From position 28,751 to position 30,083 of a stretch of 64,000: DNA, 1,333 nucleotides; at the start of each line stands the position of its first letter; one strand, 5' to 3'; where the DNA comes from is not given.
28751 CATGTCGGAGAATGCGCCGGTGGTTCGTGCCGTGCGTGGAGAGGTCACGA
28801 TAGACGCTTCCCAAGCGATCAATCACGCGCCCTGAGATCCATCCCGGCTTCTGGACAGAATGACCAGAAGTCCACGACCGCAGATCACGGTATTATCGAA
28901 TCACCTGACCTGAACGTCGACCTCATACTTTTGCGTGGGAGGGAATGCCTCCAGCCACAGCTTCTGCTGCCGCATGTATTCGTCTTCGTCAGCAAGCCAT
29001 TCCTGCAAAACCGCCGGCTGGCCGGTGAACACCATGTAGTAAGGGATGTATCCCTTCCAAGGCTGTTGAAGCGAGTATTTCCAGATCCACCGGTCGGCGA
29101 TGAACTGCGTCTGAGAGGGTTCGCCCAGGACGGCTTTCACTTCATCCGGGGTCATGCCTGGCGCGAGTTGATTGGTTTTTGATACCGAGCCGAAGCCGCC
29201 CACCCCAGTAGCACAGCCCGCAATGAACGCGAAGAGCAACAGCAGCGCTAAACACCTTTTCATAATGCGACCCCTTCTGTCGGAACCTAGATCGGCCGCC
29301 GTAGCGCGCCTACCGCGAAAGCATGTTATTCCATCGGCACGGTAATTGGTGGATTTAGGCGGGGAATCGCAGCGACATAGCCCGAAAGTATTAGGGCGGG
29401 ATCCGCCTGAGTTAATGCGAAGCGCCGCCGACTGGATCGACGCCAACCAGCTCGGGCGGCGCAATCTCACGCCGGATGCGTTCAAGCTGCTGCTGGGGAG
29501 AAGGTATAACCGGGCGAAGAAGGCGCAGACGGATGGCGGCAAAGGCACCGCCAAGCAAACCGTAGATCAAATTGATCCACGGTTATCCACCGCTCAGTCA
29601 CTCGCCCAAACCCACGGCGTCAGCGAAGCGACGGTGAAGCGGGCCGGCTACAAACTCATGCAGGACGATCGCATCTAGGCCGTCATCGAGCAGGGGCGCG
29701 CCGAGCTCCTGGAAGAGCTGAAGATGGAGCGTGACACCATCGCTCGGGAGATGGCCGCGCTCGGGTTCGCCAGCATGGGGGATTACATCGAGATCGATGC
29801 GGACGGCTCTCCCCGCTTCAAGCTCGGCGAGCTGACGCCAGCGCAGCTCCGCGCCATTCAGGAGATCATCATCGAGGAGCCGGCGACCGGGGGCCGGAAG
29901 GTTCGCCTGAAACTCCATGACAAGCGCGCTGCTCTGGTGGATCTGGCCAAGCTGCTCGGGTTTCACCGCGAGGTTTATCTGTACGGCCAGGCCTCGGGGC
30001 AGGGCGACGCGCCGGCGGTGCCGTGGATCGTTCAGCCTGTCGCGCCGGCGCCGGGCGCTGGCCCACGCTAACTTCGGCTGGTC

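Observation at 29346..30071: Second small-terminase homologue interrupted by a single in-frame TAG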

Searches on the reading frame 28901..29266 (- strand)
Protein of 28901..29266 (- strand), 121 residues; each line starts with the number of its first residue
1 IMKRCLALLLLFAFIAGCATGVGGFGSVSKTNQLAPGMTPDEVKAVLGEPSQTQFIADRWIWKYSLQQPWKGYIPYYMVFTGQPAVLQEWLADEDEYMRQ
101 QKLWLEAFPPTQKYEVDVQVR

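Call 13: search_protein_families(library=pfam, proteins=[window:28901-29266:-], max_evalue=0.01)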
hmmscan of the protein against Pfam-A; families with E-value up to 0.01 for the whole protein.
window:28901-29266:- (121 aa): 1 family
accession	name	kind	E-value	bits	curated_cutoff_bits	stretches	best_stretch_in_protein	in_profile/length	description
PF04355.18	BamE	-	1.5e-05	25.2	23.2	1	29-65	7-44/71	Outer membrane protein assembly factor BamE domain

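Call 29: search_protein_families(library=padloc, proteins=[window:28901-29266:-], max_evalue=0.01)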
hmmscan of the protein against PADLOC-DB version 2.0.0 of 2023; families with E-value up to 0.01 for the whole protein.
window:28901-29266:- (121 aa): 0 families

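Call 65: search_protein_families(library=pfam, proteins=[L104:4890-6350:+, L104:6350-9070:+, L104:9081-9650:+, L104:3949-4494:+, L107:3670-3891:-], max_evalue=0.01)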
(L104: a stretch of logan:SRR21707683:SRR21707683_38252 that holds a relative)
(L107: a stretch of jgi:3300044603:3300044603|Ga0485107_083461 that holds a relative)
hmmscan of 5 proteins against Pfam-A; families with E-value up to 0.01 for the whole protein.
L104:4890-6350:+ (486 aa): 0 families

L104:6350-9070:+ (906 aa): 0 families

L104:9081-9650:+ (189 aa): 0 families

L104:3949-4494:+ (181 aa): 1 family
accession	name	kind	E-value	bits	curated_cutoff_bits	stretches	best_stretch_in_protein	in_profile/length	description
PF21805.3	Imm5_like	-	0.0018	18.6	25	1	23-73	52-102/129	Imm-5 like putative immunity protein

L107:3670-3891:- (73 aa): 0 families

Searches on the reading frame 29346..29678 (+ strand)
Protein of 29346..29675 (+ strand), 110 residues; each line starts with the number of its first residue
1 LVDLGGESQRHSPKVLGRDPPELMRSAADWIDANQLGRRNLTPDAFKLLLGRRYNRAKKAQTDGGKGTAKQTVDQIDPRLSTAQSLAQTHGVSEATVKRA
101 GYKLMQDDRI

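Call 4: search_protein_families(library=pfam, proteins=[window:29346-29675:+], max_evalue=1)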
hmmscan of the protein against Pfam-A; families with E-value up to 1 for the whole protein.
seq(110 aa): 0 families

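Call 5: search_protein_families(library=phrogs, proteins=[window:29346-29675:+], max_evalue=1)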
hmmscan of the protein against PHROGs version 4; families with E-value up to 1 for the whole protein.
seq(110 aa): 0 families

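Call 65: search_protein_families(library=pfam, proteins=[L104:4890-6350:+, L104:6350-9070:+, L104:9081-9650:+, L104:3949-4494:+, L107:3670-3891:-], max_evalue=0.01)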
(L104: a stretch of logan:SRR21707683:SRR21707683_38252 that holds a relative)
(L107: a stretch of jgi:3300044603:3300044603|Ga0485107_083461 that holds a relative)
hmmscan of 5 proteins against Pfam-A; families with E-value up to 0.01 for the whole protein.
L104:4890-6350:+ (486 aa): 0 families

L104:6350-9070:+ (906 aa): 0 families

L104:9081-9650:+ (189 aa): 0 families

L104:3949-4494:+ (181 aa): 1 family
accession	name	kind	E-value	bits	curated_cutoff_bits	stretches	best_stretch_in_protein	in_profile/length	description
PF21805.3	Imm5_like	-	0.0018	18.6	25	1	23-73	52-102/129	Imm-5 like putative immunity protein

L107:3670-3891:- (73 aa): 0 families

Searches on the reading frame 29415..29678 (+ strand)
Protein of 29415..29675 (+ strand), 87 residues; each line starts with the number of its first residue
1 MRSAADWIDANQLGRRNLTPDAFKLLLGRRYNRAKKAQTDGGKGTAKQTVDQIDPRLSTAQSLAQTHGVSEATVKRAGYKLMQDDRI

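Call 47: search_protein_families(library=ncbifam, proteins=[window:29415-29675:+], max_evalue=0.01)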
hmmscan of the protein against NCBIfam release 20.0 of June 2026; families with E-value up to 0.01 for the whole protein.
seq(87 aa): 0 families

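Call 65: search_protein_families(library=pfam, proteins=[L104:4890-6350:+, L104:6350-9070:+, L104:9081-9650:+, L104:3949-4494:+, L107:3670-3891:-], max_evalue=0.01)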
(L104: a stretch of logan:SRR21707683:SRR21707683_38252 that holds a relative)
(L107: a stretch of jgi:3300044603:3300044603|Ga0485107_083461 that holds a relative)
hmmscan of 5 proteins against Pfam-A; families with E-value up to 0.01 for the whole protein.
L104:4890-6350:+ (486 aa): 0 families

L104:6350-9070:+ (906 aa): 0 families

L104:9081-9650:+ (189 aa): 0 families

L104:3949-4494:+ (181 aa): 1 family
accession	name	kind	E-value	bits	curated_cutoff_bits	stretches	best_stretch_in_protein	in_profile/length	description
PF21805.3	Imm5_like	-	0.0018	18.6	25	1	23-73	52-102/129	Imm-5 like putative immunity protein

L107:3670-3891:- (73 aa): 0 families

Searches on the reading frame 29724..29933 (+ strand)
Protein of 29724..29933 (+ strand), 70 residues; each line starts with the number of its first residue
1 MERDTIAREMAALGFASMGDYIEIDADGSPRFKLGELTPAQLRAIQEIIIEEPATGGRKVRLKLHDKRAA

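Call 52: list_cluster_members(proteins=[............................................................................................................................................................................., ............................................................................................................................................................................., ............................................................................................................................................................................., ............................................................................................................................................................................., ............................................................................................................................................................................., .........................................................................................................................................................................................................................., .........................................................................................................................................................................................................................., window:29724-29933:+, window:29415-29675:+])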
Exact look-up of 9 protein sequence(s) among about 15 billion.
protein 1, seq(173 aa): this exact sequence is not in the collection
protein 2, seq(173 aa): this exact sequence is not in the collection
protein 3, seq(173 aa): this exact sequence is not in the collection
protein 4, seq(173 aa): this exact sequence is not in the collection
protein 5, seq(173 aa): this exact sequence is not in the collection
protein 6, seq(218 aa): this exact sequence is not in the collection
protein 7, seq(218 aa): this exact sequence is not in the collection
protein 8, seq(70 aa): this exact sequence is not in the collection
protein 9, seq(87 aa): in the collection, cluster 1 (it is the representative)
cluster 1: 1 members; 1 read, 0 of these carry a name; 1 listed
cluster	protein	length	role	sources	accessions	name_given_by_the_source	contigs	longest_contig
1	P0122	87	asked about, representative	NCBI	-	-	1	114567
